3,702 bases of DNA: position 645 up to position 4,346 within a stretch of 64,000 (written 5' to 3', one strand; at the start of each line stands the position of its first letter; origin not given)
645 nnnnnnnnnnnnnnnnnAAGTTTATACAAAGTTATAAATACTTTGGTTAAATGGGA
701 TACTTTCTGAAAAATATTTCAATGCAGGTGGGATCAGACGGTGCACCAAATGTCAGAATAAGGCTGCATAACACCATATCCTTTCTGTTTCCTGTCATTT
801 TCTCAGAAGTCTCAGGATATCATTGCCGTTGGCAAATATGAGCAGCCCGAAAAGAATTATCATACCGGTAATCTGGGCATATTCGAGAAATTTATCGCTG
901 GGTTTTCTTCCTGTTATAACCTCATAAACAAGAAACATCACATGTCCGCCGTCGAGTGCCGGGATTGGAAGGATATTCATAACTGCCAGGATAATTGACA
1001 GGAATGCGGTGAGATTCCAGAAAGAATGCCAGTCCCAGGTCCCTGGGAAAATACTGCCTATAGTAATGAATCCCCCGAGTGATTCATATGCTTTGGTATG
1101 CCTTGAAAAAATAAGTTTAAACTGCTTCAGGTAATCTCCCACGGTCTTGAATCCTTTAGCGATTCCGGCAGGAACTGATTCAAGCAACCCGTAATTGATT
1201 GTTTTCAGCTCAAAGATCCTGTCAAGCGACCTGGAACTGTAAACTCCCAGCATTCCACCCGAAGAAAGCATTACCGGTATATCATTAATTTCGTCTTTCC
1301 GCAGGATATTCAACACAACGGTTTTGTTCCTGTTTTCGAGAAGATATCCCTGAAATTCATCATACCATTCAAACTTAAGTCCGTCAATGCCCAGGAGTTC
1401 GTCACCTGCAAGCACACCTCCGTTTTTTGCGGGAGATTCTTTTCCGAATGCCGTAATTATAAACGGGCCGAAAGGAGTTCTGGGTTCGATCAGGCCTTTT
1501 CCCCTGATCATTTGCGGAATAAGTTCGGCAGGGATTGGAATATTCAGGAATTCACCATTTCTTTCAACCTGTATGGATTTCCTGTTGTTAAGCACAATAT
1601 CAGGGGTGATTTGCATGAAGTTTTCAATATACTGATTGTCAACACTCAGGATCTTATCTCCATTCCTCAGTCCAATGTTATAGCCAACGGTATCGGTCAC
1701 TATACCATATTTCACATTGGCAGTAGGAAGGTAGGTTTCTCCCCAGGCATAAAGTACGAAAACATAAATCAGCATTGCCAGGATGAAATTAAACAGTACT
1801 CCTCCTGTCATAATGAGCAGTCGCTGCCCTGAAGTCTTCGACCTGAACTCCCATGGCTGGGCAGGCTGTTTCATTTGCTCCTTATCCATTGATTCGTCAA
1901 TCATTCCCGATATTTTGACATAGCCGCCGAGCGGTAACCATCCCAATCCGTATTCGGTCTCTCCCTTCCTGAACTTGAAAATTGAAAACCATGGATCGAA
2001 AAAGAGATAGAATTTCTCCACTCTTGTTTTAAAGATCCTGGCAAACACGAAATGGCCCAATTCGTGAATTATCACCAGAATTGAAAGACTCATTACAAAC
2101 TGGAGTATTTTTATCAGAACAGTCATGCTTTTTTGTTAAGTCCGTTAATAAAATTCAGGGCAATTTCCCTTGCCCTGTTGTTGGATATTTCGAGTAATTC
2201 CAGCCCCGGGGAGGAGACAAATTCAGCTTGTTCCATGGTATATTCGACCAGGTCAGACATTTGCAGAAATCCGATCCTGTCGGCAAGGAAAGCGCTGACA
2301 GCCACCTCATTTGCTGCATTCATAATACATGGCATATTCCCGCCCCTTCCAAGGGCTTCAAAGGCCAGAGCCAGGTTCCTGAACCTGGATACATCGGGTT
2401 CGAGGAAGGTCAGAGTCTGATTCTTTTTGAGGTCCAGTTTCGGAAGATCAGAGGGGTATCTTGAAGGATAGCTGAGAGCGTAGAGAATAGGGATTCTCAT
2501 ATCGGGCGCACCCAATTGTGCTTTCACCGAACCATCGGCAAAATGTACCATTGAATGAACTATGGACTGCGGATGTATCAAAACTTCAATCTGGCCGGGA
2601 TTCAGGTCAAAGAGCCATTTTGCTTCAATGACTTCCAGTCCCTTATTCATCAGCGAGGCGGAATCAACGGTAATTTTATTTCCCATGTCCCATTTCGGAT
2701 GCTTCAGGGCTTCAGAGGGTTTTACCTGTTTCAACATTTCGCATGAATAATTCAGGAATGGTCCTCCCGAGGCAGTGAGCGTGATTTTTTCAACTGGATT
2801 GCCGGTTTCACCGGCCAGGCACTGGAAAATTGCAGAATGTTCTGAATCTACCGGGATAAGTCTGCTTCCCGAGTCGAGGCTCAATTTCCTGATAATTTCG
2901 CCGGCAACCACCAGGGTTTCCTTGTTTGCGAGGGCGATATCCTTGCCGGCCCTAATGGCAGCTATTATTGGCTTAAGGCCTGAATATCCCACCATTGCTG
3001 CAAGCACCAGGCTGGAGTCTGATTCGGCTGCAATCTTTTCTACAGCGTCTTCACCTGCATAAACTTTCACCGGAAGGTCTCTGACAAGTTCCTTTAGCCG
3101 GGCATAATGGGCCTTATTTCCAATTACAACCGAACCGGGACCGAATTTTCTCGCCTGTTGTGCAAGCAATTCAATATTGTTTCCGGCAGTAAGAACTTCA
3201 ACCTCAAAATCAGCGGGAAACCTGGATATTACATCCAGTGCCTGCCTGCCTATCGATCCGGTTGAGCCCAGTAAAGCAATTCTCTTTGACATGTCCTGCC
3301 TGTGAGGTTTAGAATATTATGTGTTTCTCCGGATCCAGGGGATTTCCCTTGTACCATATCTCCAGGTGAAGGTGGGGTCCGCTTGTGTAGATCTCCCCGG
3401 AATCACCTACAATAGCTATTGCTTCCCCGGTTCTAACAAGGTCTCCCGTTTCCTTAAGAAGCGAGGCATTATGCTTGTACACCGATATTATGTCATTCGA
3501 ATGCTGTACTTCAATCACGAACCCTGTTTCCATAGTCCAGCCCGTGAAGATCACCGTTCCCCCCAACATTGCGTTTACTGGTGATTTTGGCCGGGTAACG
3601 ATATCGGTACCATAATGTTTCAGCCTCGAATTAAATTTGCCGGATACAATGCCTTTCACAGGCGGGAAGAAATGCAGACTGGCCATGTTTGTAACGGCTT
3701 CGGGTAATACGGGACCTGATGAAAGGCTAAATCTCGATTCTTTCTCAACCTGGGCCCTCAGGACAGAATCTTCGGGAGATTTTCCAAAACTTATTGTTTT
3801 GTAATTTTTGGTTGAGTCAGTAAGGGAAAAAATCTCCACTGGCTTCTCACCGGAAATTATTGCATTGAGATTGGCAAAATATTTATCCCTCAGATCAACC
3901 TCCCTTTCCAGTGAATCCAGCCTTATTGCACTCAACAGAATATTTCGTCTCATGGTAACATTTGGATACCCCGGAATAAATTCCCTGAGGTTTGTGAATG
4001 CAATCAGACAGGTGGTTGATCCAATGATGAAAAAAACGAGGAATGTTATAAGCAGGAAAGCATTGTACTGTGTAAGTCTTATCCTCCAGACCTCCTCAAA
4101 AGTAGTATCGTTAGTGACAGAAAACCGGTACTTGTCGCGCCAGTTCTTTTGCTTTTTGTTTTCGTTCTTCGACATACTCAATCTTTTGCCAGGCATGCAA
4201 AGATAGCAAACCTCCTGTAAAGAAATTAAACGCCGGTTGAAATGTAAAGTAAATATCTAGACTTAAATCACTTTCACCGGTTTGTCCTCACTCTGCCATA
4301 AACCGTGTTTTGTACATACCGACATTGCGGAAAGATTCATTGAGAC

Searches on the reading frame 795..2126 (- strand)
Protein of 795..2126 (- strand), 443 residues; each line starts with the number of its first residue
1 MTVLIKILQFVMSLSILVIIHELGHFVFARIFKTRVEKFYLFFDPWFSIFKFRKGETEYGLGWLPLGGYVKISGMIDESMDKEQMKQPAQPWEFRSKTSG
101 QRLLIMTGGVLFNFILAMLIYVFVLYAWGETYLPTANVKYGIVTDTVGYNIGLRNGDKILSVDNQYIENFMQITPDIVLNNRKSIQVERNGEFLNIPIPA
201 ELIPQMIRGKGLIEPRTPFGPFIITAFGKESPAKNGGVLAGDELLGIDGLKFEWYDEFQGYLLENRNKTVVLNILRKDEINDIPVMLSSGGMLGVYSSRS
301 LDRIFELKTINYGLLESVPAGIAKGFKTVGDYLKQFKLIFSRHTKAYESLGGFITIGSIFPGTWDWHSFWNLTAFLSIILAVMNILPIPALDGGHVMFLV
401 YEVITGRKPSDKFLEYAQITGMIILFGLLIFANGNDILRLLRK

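Call 78: search_protein_families(library=pfam, proteins=[window:795-2126:-], max_evalue=0.00001)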
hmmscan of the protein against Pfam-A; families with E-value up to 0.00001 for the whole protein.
window:795-2126:- (443 aa): 4 families
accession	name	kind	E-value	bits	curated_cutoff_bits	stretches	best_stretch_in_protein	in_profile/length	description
PF02163.28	Peptidase_M50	-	2.4e-52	177.9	27.2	1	10-427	2-220/221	Peptidase family M50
PF17820.7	PDZ_6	-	7.9e-13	48.4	27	1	223-276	1-54/54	PDZ domain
PF13180.12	PDZ_2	-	4.4e-08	33.7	27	0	229-285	21-78/80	PDZ domain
PF00595.29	PDZ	-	4.5e-06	27.4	23.2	0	151-183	41-73/81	PDZ domain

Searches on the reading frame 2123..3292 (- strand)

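Call 78: search_protein_families(library=pfam, proteins=[window:2123-3292:-], max_evalue=0.00001)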
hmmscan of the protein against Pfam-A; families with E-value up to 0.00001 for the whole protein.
window:2123-3292:- (389 aa): 3 families
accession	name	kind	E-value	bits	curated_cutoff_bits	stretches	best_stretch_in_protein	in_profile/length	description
PF02670.22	DXP_reductoisom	-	3.6e-43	147.8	21.7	1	5-131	1-129/129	1-deoxy-D-xylulose 5-phosphate reductoisomerase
PF08436.17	DXP_redisom_C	-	1.2e-39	134.8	26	1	145-228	1-84/84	1-deoxy-D-xylulose 5-phosphate reductoisomerase C-terminal domain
PF13288.12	DXPR_C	-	1.3e-37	129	27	1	260-375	1-113/115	DXP reductoisomerase C-terminal domain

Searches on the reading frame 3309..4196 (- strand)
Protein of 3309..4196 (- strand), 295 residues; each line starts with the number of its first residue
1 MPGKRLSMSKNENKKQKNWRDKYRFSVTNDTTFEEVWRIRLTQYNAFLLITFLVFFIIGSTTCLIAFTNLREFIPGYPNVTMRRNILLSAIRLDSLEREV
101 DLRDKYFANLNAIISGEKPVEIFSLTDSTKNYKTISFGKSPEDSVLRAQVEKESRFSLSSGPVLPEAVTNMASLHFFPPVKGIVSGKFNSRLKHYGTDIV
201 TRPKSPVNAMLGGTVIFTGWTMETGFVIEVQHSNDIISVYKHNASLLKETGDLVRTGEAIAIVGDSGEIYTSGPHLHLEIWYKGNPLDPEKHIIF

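Call 78: search_protein_families(library=pfam, proteins=[window:3309-4196:-], max_evalue=0.00001)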
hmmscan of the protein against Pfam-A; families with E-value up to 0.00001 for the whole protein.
window:3309-4196:- (295 aa): 1 family
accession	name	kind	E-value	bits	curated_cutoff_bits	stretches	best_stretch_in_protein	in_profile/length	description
PF01551.29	Peptidase_M23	-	5.2e-24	84.7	28.7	1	193-289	2-96/96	Peptidase family M23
